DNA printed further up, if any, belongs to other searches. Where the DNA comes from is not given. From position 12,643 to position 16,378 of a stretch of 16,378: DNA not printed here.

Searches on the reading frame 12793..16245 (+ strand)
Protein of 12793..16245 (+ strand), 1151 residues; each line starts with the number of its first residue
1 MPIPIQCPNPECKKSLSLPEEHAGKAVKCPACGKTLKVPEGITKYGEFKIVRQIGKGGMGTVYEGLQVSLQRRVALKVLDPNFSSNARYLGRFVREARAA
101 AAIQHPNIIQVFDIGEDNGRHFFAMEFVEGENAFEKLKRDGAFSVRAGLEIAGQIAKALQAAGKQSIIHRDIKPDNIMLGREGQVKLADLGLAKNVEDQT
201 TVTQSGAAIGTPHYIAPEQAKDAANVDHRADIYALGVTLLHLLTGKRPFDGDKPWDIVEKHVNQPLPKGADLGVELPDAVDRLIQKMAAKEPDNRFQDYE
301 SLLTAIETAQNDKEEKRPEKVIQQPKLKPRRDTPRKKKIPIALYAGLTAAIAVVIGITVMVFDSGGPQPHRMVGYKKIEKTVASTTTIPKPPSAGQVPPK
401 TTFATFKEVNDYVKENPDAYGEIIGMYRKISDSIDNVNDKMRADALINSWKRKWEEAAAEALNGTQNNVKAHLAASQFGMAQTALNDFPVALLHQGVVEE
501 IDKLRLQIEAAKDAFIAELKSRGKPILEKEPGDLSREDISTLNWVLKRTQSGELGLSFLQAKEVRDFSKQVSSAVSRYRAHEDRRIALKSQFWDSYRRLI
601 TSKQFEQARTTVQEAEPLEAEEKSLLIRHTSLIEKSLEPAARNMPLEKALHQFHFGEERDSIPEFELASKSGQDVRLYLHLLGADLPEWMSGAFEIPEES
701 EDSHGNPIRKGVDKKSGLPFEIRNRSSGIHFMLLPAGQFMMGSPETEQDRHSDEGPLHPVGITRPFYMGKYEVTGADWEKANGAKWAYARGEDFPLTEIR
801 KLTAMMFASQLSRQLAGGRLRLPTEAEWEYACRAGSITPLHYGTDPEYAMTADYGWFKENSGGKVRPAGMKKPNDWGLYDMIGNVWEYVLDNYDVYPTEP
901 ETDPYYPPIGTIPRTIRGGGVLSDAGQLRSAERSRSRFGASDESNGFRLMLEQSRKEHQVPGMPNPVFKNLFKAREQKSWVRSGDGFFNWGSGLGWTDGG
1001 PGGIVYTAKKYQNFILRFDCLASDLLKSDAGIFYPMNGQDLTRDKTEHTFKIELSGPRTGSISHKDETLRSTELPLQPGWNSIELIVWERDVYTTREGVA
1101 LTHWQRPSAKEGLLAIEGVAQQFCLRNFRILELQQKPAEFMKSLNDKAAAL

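Call 5: search_protein_families(library=pfam, proteins=[window:12793-16245:+], max_evalue=0.01)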
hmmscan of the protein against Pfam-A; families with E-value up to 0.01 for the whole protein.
window:12793-16245:+ (1151 aa): 7 families
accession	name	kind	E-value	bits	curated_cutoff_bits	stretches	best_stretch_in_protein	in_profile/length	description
PF00069.31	Pkinase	-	2.3e-49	168.6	31.7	1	49-297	2-253/263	Protein kinase domain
PF03781.23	FGE-sulfatase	-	2.1e-36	126.4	23.3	1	731-949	5-253/255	Sulfatase-modifying factor enzyme 1-like domain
PF07714.23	PK_Tyr_Ser-Thr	-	5.4e-33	114.8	23.1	1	49-295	2-248/258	Protein tyrosine and serine/threonine kinase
PF01636.29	APH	-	2.8e-06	27.7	23.2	0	152-185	155-188/239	Phosphotransferase enzyme family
PF06439.18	3keto-disac_hyd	-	8.9e-06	26.3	26.8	1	976-1130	10-186/187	3-keto-disaccharide hydrolase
PF14531.12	Kinase-like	-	0.00013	21.8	25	1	154-287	153-281/289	Kinase-like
PF17667.7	Pkinase_fungal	-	0.00014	21.2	24.1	1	164-222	305-367/387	Fungal protein kinase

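Call 6: search_protein_families(library=padloc, proteins=[window:12793-16245:+], max_evalue=0.01)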
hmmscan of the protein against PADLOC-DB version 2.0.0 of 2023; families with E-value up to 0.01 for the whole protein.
window:12793-16245:+ (1151 aa): 35 families (the best 25 are shown)
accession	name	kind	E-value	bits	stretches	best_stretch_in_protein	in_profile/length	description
PDLC04043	PD-T4-6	-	1.8e-87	292.3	1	41-368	10-342/452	-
PDLC04053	PD-T4-6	-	3.7e-87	290.7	1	44-328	7-290/311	-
PDLC04054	PD-T4-6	-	9.6e-87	289.6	1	46-334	11-299/347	-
PDLC04042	PD-T4-6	-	1.8e-85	285.2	1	45-317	8-280/292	-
PDLC04060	PD-T4-6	-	4.2e-84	281.2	1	47-316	9-276/486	-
PDLC04061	PD-T4-6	-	4.5e-82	275.2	1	43-319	13-293/510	-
PDLC04039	PD-T4-6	-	1.9e-80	269.1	1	43-405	11-367/458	-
PDLC04047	PD-T4-6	-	6.7e-80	266.6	1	43-359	7-321/327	-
PDLC04057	PD-T4-6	-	2e-79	265.7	1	46-326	8-289/443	-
PDLC04041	PD-T4-6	-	5.3e-73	244.7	1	43-371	25-324/443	-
PDLC04050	PD-T4-6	-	1.6e-70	236.4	1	45-323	62-339/480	-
PDLC04138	mad6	-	3.2e-69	232.5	1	45-334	50-338/659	mads_6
PDLC04048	PD-T4-6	-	1.5e-67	226.4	1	46-335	10-297/354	-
PDLC04052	PD-T4-6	-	1.6e-65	220.2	1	50-313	13-280/496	-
PDLC04040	PD-T4-6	-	2.5e-64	216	1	54-320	2-276/547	-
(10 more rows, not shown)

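Call 7: search_protein_families(library=ncbifam, proteins=[window:12793-16245:+], max_evalue=0.01)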
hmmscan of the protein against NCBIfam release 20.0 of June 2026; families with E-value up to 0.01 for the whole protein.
window:12793-16245:+ (1151 aa): 24 families
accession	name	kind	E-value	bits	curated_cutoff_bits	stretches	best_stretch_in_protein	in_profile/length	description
NF033483.0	PknB_PASTA_kin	equivalog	2.8e-93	313.9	450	1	48-320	9-279/563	Stk1 family PASTA domain-containing Ser/Thr kinase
NF052427.1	StpK7MSMEG_1200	equivalog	1.2e-61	208.9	900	1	43-378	4-334/601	serine/threonine protein kinase StpK7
NF047741.1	antiphage_MADS6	equivalog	5.5e-48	163.9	460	2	139-326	292-477/612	methylation-associated defense system protein kinase MAD6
NF009651.0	PRK13184.1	equivalog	1.4e-42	145.7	839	1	47-312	3-293/932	serine/threonine-protein kinase PknD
TIGR03903.1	TOMM_kin_cyc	equivalog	2.4e-35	121.7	705.75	1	71-262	3-202/1267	TOMM system kinase/cyclase fusion protein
NF053615.1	SerThrKinAfsKStmc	equivalog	2.1e-32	112.7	1300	1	44-295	11-254/809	protein serine/threonine kinase AfsK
NF038150.1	lanthi_synth_IV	equivalog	3.7e-28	98.3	650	1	42-320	185-467/851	class IV lanthionine synthetase LanL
NF051459.1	pyoverdine_PvdO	equivalog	5.4e-25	88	500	2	731-780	36-85/280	dihydropyoverdine dehydrogenase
NF033442.0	BREX_PglW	equivalog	8e-19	66.9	990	2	45-201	511-668/1391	BREX system serine/threonine kinase PglW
TIGR03525.2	GldK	equivalog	3.2e-12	46.5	350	1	814-895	250-340/408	T9SS ring complex lipoprotein PorK/GldK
NF038151.1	lanthi_synth_III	equivalog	3.3e-11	42.3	575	1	59-244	233-424/833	class III lanthionine synthetase LanKC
NF043056.1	T4SS_LegK1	equivalog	1.3e-10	40.5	550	1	142-297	184-346/516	Dot/Icm T4SS effector kinase LegK1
NF058632.1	SerThrKinPrkT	equivalog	1.5e-09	37.3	280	1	46-190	21-162/322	serine/threonine protein kinase PrkT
TIGR03440.2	egtB_TIGR03440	equivalog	8.1e-09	35.1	360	1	820-931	293-394/413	ergothioneine biosynthesis protein EgtB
NF011464.0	PRK14879.1-7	equivalog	1.4e-06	28.2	246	1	91-195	51-151/221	Kae1-associated kinase Bud32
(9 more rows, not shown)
